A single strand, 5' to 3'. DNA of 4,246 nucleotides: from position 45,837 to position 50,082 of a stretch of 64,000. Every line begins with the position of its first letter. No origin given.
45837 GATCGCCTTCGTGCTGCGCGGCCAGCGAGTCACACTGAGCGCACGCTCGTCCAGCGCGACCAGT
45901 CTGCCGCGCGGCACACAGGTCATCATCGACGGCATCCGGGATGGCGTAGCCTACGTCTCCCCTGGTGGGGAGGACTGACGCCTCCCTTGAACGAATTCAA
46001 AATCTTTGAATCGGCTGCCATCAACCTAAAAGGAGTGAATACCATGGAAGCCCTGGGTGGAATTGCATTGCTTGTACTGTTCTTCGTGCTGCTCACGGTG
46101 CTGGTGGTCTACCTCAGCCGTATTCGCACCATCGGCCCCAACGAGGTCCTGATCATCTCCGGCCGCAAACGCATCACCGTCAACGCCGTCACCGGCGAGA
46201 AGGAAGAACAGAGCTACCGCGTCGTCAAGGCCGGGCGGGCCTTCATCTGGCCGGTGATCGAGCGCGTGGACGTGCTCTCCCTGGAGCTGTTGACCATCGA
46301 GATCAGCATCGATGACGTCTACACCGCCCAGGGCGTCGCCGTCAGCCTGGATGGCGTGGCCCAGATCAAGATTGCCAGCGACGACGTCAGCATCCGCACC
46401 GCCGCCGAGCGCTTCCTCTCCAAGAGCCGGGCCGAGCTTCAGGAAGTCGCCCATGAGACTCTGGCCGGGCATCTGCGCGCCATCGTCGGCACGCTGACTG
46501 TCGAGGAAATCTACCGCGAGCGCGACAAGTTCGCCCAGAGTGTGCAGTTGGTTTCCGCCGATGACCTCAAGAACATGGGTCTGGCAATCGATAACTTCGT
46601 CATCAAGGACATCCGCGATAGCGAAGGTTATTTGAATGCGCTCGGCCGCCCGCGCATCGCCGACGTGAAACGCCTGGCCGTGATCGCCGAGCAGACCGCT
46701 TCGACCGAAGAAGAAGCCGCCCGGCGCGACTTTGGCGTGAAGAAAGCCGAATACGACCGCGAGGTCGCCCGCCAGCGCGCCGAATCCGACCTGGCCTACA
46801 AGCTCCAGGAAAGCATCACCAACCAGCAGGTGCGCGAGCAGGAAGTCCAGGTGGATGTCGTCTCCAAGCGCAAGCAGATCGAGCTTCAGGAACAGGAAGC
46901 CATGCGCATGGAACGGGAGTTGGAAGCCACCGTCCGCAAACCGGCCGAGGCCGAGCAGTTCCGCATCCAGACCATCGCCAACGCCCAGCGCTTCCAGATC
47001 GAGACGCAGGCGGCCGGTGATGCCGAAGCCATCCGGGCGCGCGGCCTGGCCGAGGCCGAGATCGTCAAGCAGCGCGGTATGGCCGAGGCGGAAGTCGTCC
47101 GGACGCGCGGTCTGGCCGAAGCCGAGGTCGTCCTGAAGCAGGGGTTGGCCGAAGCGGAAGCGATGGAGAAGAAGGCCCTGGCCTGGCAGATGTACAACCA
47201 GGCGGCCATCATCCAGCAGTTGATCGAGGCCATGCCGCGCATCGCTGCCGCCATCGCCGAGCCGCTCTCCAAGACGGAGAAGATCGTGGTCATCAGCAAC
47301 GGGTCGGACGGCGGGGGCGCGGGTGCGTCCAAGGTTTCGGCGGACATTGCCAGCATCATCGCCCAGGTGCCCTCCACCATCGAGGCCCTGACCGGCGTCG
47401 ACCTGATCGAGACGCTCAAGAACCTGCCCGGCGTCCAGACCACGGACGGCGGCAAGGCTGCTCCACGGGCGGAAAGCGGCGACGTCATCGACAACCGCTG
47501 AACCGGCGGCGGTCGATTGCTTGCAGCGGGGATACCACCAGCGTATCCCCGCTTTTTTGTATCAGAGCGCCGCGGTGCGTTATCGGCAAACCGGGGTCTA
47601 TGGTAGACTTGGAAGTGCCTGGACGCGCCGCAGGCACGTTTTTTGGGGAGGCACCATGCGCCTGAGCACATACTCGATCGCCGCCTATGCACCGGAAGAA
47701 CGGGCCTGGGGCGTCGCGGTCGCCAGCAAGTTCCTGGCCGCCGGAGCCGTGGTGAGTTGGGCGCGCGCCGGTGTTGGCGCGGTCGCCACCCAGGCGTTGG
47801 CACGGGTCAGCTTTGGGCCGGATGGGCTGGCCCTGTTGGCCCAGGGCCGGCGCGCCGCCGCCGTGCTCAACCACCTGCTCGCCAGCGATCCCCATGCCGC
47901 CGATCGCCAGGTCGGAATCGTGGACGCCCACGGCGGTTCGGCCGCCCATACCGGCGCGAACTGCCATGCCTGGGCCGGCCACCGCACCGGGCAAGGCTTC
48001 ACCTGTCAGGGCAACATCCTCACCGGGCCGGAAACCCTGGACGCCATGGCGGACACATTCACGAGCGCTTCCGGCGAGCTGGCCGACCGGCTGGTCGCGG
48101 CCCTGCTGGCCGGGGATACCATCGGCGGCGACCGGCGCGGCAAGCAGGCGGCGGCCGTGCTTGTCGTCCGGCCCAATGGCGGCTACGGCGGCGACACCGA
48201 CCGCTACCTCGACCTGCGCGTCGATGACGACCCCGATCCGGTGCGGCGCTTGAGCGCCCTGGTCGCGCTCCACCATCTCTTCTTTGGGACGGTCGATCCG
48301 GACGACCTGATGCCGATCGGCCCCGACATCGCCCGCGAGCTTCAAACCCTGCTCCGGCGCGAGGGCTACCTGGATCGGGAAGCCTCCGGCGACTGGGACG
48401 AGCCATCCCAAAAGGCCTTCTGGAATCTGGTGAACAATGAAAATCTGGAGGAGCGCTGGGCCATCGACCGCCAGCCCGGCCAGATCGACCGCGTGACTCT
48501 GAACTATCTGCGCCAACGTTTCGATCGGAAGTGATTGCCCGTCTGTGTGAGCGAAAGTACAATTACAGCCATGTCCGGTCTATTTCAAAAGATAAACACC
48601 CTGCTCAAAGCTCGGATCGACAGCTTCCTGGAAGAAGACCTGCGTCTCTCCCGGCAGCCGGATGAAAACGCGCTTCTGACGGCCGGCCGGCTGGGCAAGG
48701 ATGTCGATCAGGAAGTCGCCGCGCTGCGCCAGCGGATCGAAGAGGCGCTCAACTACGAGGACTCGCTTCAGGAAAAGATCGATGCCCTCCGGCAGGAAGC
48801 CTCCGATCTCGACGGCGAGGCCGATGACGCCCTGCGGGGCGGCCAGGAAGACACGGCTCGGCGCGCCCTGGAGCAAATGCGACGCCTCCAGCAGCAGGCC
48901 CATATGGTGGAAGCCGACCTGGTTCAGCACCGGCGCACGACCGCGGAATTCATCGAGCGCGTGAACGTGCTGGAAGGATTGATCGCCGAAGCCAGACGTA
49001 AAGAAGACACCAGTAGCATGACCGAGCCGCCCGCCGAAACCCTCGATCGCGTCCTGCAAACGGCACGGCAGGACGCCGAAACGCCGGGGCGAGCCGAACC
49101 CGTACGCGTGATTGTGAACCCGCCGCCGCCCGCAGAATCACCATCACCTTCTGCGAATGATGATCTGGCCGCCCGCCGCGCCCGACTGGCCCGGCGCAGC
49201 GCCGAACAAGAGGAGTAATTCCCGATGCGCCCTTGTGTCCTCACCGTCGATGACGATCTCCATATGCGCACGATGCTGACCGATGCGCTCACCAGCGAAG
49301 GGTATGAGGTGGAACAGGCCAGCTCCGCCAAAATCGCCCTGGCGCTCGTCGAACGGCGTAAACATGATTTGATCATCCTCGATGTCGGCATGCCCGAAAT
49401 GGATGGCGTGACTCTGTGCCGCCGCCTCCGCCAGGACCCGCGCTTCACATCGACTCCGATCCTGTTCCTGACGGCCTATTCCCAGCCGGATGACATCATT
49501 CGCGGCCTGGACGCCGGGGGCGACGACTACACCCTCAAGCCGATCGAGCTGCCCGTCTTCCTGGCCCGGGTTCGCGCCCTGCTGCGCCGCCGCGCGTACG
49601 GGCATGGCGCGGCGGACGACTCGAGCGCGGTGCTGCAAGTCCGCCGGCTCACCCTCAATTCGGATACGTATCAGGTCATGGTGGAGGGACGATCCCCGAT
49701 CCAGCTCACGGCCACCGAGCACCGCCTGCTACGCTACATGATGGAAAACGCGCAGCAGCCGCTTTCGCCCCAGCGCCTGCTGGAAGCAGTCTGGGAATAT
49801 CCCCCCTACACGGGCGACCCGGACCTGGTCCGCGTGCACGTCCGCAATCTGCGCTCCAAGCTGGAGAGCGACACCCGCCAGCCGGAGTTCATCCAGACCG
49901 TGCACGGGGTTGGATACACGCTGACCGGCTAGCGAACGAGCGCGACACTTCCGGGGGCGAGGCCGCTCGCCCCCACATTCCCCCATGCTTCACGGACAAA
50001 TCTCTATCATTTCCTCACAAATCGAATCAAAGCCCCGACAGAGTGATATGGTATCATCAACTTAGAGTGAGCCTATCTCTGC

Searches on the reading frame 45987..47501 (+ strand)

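Call 3: search_protein_families(library=pfam, proteins=[window:45987-47501:+], max_evalue=0.01)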
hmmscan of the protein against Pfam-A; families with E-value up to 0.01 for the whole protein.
window:45987-47501:+ (504 aa): 2 families
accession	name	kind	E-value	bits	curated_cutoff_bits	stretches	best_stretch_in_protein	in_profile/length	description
PF01145.31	Band_7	-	1.5e-25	90.7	23.6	1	48-238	2-174/176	SPFH domain / Band 7 family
PF15975.10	Flot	-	1.8e-06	28.5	27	1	366-460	2-100/124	Flotillin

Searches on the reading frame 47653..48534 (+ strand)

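Call 3: search_protein_families(library=pfam, proteins=[window:47653-48534:+], max_evalue=0.01)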
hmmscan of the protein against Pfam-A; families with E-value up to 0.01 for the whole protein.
window:47653-48534:+ (293 aa): 2 families
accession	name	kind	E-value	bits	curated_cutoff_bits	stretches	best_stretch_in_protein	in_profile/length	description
PF06267.17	DUF1028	-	2.8e-73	246.3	26.2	1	6-200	1-193/193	Family of unknown function (DUF1028)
PF08823.16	PG_binding_2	-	2.1e-10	41.1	21.1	1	216-286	7-74/74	Putative peptidoglycan binding domain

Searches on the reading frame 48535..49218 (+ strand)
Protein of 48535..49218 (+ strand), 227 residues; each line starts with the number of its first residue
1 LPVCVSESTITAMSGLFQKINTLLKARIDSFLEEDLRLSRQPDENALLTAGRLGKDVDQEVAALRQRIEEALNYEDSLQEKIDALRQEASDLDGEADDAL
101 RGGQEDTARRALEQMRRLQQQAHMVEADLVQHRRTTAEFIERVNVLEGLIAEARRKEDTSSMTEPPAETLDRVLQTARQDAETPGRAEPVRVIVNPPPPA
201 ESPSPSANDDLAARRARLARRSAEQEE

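Call 3: search_protein_families(library=pfam, proteins=[window:48535-49218:+], max_evalue=0.01)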
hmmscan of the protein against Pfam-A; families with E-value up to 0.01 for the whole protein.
window:48535-49218:+ (227 aa): 2 families
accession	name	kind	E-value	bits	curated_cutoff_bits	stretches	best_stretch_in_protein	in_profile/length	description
PF04012.17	PspA_IM30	-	4.5e-10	40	33.9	1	55-167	33-145/220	PspA/IM30 family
PF03357.26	Snf7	-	0.006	16.7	27.3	1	64-127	6-62/171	Snf7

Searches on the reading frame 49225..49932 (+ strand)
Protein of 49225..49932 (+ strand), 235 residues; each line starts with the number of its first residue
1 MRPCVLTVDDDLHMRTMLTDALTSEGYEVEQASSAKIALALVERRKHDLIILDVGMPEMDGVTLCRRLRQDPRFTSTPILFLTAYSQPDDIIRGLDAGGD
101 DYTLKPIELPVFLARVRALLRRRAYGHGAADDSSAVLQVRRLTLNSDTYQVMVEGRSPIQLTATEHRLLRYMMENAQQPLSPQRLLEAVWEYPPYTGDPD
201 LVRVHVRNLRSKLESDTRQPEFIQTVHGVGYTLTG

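Call 3: search_protein_families(library=pfam, proteins=[window:49225-49932:+], max_evalue=0.01)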
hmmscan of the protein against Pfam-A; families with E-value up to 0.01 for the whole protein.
window:49225-49932:+ (235 aa): 3 families
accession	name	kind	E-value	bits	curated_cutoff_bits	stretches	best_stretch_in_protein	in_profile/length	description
PF00072.30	Response_reg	-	4.6e-30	104.5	30.2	1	5-116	1-110/111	Response regulator receiver domain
PF00486.34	Trans_reg_C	-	4.2e-24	84.9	26.2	1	158-233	3-77/77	Transcriptional regulatory protein, C terminal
PF23198.2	PDE8A_N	-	1.8e-05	25.1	29.6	1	18-86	26-95/147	PDE8A-like, N-terminal domain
